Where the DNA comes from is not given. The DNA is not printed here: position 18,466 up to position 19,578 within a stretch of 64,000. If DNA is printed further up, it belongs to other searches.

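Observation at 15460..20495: Tight four-gene operon: DUF488, DUF488, a hypothetical protein, and a RecQ helicase with a 270-aa N-terminal TPR-like extension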

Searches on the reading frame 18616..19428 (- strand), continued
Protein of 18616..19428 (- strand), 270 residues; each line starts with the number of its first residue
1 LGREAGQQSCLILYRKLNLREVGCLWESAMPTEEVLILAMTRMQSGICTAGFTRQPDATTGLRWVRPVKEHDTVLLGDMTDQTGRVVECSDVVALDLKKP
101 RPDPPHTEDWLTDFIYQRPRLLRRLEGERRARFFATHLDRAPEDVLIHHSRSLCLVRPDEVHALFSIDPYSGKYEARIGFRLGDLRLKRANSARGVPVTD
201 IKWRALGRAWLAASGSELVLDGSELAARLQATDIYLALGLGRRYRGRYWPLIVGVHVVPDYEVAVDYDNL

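Call 54: find_encoding_contigs(protein=P0367, flank=7000, max_places=1)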
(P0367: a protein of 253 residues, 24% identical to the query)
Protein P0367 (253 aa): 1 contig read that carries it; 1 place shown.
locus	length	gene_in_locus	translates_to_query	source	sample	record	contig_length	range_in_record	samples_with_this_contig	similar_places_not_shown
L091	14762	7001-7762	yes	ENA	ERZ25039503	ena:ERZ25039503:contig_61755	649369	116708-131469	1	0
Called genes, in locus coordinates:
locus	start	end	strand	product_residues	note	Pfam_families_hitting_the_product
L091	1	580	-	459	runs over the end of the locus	-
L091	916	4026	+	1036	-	PF00082:Peptidase_S8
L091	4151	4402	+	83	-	PF08281:Sigma70_r4_2, PF04545:Sigma70_r4 (faint)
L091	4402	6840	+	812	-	PF17131:TP_0789-like (weak)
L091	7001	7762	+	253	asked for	PF22557:DuOB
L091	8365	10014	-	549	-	PF00271:Helicase_C, PF16124:RecQ_Zn_bind (weak)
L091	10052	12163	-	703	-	PF00270:DEAD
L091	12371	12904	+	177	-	-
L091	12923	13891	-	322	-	PF04041:Glyco_hydro_130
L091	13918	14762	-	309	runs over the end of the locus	PF00528:BPD_transp_1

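Call 55: find_encoding_contigs(protein=P0381, flank=7000, max_places=1)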
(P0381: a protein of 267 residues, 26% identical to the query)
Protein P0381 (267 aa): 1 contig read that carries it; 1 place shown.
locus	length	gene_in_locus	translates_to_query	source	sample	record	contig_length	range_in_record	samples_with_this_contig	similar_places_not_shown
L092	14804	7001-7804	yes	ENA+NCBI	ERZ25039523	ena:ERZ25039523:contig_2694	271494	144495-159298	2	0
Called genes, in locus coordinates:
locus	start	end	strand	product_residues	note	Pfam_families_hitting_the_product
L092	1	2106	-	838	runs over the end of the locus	PF00390:malic, PF00208:ELFV_dehydrog (faint), PF01262:AlaDh_PNT_C (faint), PF03949:Malic_M, PF00390:malic, PF03949:Malic_M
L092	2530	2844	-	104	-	-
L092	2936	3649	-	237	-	PF14014:DUF4230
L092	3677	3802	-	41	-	-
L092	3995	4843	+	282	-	PF06564:CBP_BcsQ (weak), PF09140:MipZ (weak), PF10609:ParA (faint), PF13614:AAA_31, PF00142:Fer4_NifH (faint), PF01656:CbiA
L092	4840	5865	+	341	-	PF02195:ParB_N, PF17762:HTH_ParB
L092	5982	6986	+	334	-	PF04343:DUF488, PF22751:DUF488-N3a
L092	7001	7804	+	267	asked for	PF22557:DuOB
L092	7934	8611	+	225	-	PF03006:HlyIII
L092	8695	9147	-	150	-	PF09828:ChrB_C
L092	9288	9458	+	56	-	-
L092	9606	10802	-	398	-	PF03841:SelA, PF01041:DegT_DnrJ_EryC1 (weak), PF00266:Aminotran_5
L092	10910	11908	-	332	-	PF01261:AP_endonuc_2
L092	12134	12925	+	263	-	PF21760:SecD_1st (weak), PF22599:SecDF_P1_head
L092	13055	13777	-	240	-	PF01569:PAP2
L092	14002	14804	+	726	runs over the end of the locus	PF02368:Big_2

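Call 60: search_protein_families(library=padloc, proteins=[L088:1721-3280:+, L088:3281-4888:+, L088:4898-5974:+, L088:6037-6573:+, L088:6570-7004:+, L088:7001-9703:+], max_evalue=0.00001)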
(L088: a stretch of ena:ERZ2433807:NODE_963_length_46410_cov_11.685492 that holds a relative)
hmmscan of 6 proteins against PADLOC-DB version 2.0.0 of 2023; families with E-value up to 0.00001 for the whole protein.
L088:1721-3280:+ (519 aa): 16 families
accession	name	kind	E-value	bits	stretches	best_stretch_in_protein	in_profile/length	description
PDLC04105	HerA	-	7.3e-30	102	2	379-510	413-546/576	-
PDLC04140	mad8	-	8.9e-21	72.7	1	181-500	28-300/314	mads_8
PDLC01055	HerA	-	2.7e-20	70.7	2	340-448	374-482/532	Type III coevolved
PDLC04103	HerA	-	9.4e-19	65.1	2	125-224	117-216/579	-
PDLC04098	HerA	-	2.3e-17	60.8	1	374-501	514-648/686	-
PDLC02185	HerA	-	4.6e-13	46.7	1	100-222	86-207/585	-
PDLC02188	HerA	-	9.9e-13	45.8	1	374-486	417-533/578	-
PDLC04100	HerA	-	1.2e-12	45.3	1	100-226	86-210/580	-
PDLC04104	HerA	-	1.6e-10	38.3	1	371-500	206-337/379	-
PDLC04102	HerA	-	1.9e-10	37.7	1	381-500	501-622/654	-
PDLC04097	HerA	-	2.4e-10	37.7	0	99-200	87-180/618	-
PDLC04107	HerA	-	1.5e-09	35.3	1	104-229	90-219/306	-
PDLC04106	HerA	-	2.3e-09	34.3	0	383-501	509-630/667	-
PDLC02684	DndH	-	1.7e-07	27.2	0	175-222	1362-1417/1715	DndH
PDLC04101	HerA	-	5.2e-07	26.7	1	124-233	112-222/400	-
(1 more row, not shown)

L088:3281-4888:+ (535 aa): 0 families

L088:4898-5974:+ (358 aa): 9 families
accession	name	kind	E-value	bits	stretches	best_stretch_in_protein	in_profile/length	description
PDLC03261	MTase_II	-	2.3e-56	189.4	1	13-347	307-624/643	Type II methyltransferase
PDLC03385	MTase_II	-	2.8e-33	113.7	1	14-333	6-307/336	Type II methyltransferase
PDLC03287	MTase_II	-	3.7e-21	73.6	1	207-350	186-325/646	Type II methyltransferase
PDLC03373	MTase_II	-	3.1e-19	67.6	2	13-85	5-81/339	Type II methyltransferase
PDLC03257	MTase_II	-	6.1e-19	66.5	1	228-349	215-326/343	Type II methyltransferase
PDLC03298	MTase_II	-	1e-15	55.7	1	226-343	196-306/362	Type II methyltransferase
PDLC03342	MTase_II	-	1.2e-13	48.9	1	17-116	25-123/383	Type II methyltransferase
PDLC03345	MTase_II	-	1.7e-08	31.3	0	229-334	257-367/581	Type II methyltransferase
PDLC03720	oMTase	-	7.8e-08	30.3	1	214-345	187-309/326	orphan methyltransferase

L088:6037-6573:+ (178 aa): 4 families
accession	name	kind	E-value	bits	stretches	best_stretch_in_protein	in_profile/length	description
PDLC04657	PDC-M45B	-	5.7e-52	174.3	1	20-174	5-161/204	-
PDLC04505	PDC-M19A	-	6.1e-16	56.7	1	18-144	148-280/294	-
PDLC04504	PDC-M19A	-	1.1e-10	39.3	1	13-143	82-219/234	-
PDLC04658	PDC-M45C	-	1.1e-06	26.5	1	20-143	2-129/145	-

L088:6570-7004:+ (144 aa): 4 families
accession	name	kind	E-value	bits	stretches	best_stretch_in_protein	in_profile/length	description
PDLC04658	PDC-M45C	-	2e-60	200.8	1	1-144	1-144/145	-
PDLC04505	PDC-M19A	-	3.5e-20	70.6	1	3-143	151-293/294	-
PDLC04504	PDC-M19A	-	8.8e-14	49.4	1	3-134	91-223/234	-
PDLC04657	PDC-M45B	-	3.7e-11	41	1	2-139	5-140/204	-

L088:7001-9703:+ (900 aa): 27 families (the best 25 are shown)
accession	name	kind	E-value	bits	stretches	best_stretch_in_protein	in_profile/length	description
PDLC02861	DpdF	-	1.2e-239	794.8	1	248-840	13-608/611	DpdF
PDLC02864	DpdF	-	5.4e-203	674.1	1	247-836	6-608/610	DpdF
PDLC02870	DpdF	-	3.1e-141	469.5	2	252-586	2-338/534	DpdF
PDLC03928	PsyrT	-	5.6e-110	366.7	1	249-593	6-360/689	-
PDLC02865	DpdF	-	4.8e-89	297.5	1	253-592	749-1094/1499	DpdF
PDLC02859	DpdF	-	1.7e-58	196.4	1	253-585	90-432/545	DpdF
PDLC01089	C3a193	-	8.2e-57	191.3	1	267-572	250-586/983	poss. alt. Cas3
PDLC02868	DpdF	-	2.7e-52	175.7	2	256-470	331-554/1078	DpdF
PDLC02855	DpdF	-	1.9e-51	173.2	1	234-579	109-480/825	DpdF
PDLC02863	DpdF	-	1.2e-49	167.5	2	428-592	3-168/488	DpdF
PDLC02872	DpdF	-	8.8e-37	125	1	251-583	144-510/859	DpdF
PDLC02867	DpdF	-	1.2e-35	121.1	1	247-593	119-493/855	DpdF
PDLC02862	DpdF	-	1.1e-28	97.7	1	272-583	126-468/811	DpdF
PDLC02857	DpdF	-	5.4e-27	92.2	2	520-584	480-544/911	DpdF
PDLC02503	BrxHI|BrxHII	-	5.7e-25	85.7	1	253-583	14-357/698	BrxHI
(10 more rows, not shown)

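Call 70: fold_search(model_id=the predicted structure, library=viral)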
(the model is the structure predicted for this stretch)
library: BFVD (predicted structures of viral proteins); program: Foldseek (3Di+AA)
matches with E <= 10: 635; with E <= 0.001: 0
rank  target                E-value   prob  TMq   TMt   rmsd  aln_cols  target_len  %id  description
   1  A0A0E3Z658            1.7e-03  0.97  0.37  0.17  12.1       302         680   10  Lef3 [Lambdina fiscellaria nucleopolyhedrovirus]
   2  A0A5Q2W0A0            3.7e-03  0.96  0.36  0.27   8.8       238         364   10  (no name in the UniProt tables at hand)
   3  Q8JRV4                6.5e-03  0.96  0.33  0.25  10.4       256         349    8  Late expression factor 3 [Phthorimaea operculella granulovirus]
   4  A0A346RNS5            8.2e-03  0.84  0.35  0.24   8.2       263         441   10  Lef-3 [Cryptophlebia peltastica nucleopolyhedrovirus]
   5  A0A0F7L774            4.2e-02  0.08  0.13  0.13  17.5       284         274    7  Uncharacterized protein [uncultured marine virus]
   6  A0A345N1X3            7.3e-02  0.69  0.22  0.43   8.0       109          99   13  (no name in the UniProt tables at hand)
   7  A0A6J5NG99            7.7e-02  0.28  0.19  0.22  11.4       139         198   15  Uncharacterized protein [uncultured Caudovirales phage]
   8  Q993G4                1.2e-01  0.02  0.10  0.05  19.8       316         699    8  ORF45 [callitrichine gammaherpesvirus 3]
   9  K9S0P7                1.5e-01  0.25  0.29  0.22  11.2       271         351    7  (no name in the UniProt tables at hand)
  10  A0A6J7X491            1.6e-01  0.20  0.22  0.26  17.2       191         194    7  Uncharacterized protein [uncultured Caudovirales phage]
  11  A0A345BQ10            1.8e-01  0.77  0.22  0.56   5.2       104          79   12  (no name in the UniProt tables at hand)
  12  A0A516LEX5            1.9e-01  0.23  0.20  0.32  15.0       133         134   10  (no name in the UniProt tables at hand)
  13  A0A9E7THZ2            2.1e-01  0.10  0.13  0.12  13.3       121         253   13  Ig-like domain-containing protein [Largemouth bass virus]
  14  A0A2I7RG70            2.4e-01  0.14  0.17  0.21  10.6       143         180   10  (no name in the UniProt tables at hand)
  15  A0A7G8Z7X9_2          2.4e-01  0.06  0.12  0.05  13.8       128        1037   16  (no name in the UniProt tables at hand)
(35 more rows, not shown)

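Call 71: find_related_loci(query=A1, collection=viral_contigs, flank=8000)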
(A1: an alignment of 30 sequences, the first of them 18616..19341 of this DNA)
Query A1 (241 aa) in viral_contigs; peptide patterns used: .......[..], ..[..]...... (x = any residue, [..] = any of these).
21 stretches matched a pattern, but none encodes a relative of the query by tblastn (E <= 1e-3).

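Call 72: find_encoding_contigs(protein=P0287, flank=7000, max_places=1)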
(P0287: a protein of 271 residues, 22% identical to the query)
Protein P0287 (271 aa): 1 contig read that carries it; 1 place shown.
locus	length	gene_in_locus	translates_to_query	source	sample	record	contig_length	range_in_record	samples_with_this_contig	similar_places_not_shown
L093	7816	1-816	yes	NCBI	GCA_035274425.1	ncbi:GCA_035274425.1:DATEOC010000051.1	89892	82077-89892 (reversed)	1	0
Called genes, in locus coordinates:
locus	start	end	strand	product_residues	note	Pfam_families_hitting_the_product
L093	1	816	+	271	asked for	PF22557:DuOB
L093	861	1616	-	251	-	PF11303:DUF3105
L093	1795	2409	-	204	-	PF00156:Pribosyltran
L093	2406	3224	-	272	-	-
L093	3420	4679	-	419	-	PF13231:PMT_2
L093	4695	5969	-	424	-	PF13231:PMT_2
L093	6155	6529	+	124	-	PF07291:MauE (weak)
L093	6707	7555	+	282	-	PF12401:FhaA_N, PF16697:Yop-YscD_cpl, PF00498:FHA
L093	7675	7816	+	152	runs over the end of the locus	PF16697:Yop-YscD_cpl, PF00498:FHA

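Call 73: find_encoding_contigs(protein=P0299, flank=7000, max_places=1)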
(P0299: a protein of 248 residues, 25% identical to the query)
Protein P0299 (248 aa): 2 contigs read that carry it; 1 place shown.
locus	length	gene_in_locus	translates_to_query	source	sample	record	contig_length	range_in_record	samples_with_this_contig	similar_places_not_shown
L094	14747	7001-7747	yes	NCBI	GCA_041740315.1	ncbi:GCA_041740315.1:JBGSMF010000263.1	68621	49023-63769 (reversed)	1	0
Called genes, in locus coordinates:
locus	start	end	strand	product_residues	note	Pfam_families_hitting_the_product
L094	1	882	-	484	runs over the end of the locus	PF00590:TP_methylase, PF01503:PRA-PH (faint), PF03819:MazG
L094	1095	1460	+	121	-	PF00507:Oxidored_q4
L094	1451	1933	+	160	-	PF01058:Oxidored_q6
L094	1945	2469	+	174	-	PF00329:Complex1_30kDa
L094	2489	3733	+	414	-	PF00346:Complex1_49kDa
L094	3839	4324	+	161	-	PF01257:2Fe-2S_thioredx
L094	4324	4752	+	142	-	PF13302:Acetyltransf_3 (weak), PF13527:Acetyltransf_9 (weak), PF00583:Acetyltransf_1, PF13673:Acetyltransf_10, PF13508:Acetyltransf_7, PF08445:FR47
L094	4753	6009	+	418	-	PF01512:Complex1_51K, PF10589:NADH_4Fe-4S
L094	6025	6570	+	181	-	PF04343:DUF488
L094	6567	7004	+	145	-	PF04343:DUF488, PF22751:DUF488-N3a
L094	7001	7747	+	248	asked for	PF22557:DuOB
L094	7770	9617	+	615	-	-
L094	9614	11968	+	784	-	PF00111:Fer2 (weak), PF13510:Fer2_4, PF10588:NADH-G_4Fe-4S_3, PF22117:Fer4_Nqo3, PF04879:Molybdop_Fe4S4, PF22151:Fer4_NDSU1, PF00384:Molybdopterin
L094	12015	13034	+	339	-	PF00146:NADHdh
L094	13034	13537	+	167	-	PF17179:Fer4_22 (faint), PF00037:Fer4 (weak), PF13183:Fer4_8 (weak), PF13237:Fer4_10, PF12838:Fer4_7, PF13187:Fer4_9, PF13534:Fer4_17 (weak), PF00037:Fer4, +6 more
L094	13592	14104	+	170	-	PF00499:Oxidored_q3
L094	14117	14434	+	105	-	PF00420:Oxidored_q2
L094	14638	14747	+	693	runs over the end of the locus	PF00662:Proton_antipo_N, PF00361:Proton_antipo_M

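Call 74: find_encoding_contigs(protein=P0328, flank=7000, max_places=1)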
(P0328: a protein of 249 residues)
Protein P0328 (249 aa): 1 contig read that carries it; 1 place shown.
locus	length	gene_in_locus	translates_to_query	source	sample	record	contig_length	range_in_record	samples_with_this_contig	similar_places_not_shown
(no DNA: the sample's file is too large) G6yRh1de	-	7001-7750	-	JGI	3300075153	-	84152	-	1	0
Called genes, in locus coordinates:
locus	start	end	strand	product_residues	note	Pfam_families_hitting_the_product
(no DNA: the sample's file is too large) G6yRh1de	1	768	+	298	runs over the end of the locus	PF10882:bPH_5, PF07853:DUF1648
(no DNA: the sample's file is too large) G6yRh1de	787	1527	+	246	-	PF13641:Glyco_tranf_2_3, PF00535:Glycos_transf_2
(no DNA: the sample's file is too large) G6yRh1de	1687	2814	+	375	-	PF12974:Phosphonate-bd, PF09084:NMT1 (faint)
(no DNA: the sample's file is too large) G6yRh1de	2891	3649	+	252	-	PF00005:ABC_tran, PF13304:AAA_21 (faint)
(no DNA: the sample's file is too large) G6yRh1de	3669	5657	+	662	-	PF18935:DUF5683 (faint), PF00528:BPD_transp_1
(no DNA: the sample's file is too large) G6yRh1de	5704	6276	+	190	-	PF04343:DUF488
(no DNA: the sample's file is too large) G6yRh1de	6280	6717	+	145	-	PF04343:DUF488, PF22751:DUF488-N3a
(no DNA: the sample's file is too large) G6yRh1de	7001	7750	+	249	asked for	PF22557:DuOB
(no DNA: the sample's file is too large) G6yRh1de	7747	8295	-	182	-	-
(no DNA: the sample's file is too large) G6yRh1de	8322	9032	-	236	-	PF00313:CSD, PF06961:DUF1294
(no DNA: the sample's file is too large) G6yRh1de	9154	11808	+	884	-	PF02861:Clp_N, PF23569:NBD_SMAX1, PF00004:AAA, PF17871:AAA_lid_9, PF00004:AAA, PF07724:AAA_2, PF07728:AAA_5, PF10431:ClpB_D2-small, +10 more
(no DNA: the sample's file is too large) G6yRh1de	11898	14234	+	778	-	PF02730:AFOR_N, PF01314:AFOR_C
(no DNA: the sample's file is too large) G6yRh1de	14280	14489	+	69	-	PF02597:ThiS (weak)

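Call 75: find_encoding_contigs(protein=P0346, flank=7000, max_places=1)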
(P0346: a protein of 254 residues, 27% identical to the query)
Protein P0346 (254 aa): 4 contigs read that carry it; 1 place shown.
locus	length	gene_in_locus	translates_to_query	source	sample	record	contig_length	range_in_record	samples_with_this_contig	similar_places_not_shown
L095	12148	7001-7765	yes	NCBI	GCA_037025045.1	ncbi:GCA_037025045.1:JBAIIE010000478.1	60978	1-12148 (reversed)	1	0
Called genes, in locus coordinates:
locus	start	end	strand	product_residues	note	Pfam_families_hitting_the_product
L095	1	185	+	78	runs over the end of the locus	-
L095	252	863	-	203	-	PF05175:MTS, PF02390:Methyltransf_4, PF13649:Methyltransf_25 (weak), PF13847:Methyltransf_31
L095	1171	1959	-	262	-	PF03009:GDPD, PF13653:GDPD_2 (weak)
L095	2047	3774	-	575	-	-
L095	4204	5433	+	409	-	PF02618:YceG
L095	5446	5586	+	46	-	-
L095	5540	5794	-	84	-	-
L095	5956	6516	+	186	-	PF04343:DUF488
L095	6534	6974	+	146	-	PF04343:DUF488, PF22751:DUF488-N3a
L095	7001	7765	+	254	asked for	PF22557:DuOB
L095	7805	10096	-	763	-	PF13428:TPR_14 (faint), PF07719:TPR_2 (faint), PF13431:TPR_17 (faint), PF25063:ARM_TT21_C (weak), PF23914:TPR_CcmH_CycH, PF13432:TPR_16 (weak), PF14559:TPR_19, PF13432:TPR_16 (weak), +5 more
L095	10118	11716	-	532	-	PF19568:Spore_III_AA, PF00004:AAA (weak), PF03266:NTPase_1 (faint), PF13604:AAA_30 (weak), PF25516:PTPase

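Call 76: search_protein_families(library=pfam, proteins=[L094:7770-9617:+, L091:8365-10014:-, L091:10052-12163:-, L083:8423-8854:+, L087:5593-6027:+, L088:3281-4888:+], max_evalue=0.01)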
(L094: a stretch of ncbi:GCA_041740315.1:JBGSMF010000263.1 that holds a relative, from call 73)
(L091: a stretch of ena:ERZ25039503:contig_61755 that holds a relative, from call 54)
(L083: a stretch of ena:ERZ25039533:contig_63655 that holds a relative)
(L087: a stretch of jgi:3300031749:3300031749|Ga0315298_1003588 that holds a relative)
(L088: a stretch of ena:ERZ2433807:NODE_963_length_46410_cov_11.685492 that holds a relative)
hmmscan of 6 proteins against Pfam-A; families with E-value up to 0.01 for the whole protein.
L094:7770-9617:+ (615 aa): 0 families

L091:8365-10014:- (549 aa): 2 families
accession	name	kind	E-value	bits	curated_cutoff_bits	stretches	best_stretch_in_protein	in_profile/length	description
PF00271.37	Helicase_C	-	1.6e-10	41.6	23.5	1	32-98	44-110/110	Helicase conserved C-terminal domain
PF16124.10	RecQ_Zn_bind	-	1.8e-06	29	25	1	303-353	19-66/66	RecQ zinc-binding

L091:10052-12163:- (703 aa): 1 family
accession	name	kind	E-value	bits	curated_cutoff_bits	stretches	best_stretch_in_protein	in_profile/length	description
PF00270.35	DEAD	-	2.9e-18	66.6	26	1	424-595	2-165/167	DEAD/DEAH box helicase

L083:8423-8854:+ (144 aa): 2 families
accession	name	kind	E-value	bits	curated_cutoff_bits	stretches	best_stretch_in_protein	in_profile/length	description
PF04343.18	DUF488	-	3.6e-22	79.7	22.2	1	13-133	2-121/121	Domain of unknown function DUF488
PF22751.1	DUF488-N3a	-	1.3e-11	45.2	27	1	63-135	39-116/118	Active DUF488-N3 subclade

L087:5593-6027:+ (144 aa): 0 families

L088:3281-4888:+ (535 aa): 0 families

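Call 88: search_protein_families(library=phrogs, proteins=[window:18616-19341:-], max_evalue=0.001)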
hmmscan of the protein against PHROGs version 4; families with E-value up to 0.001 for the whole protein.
window:18616-19341:- (241 aa): 0 families
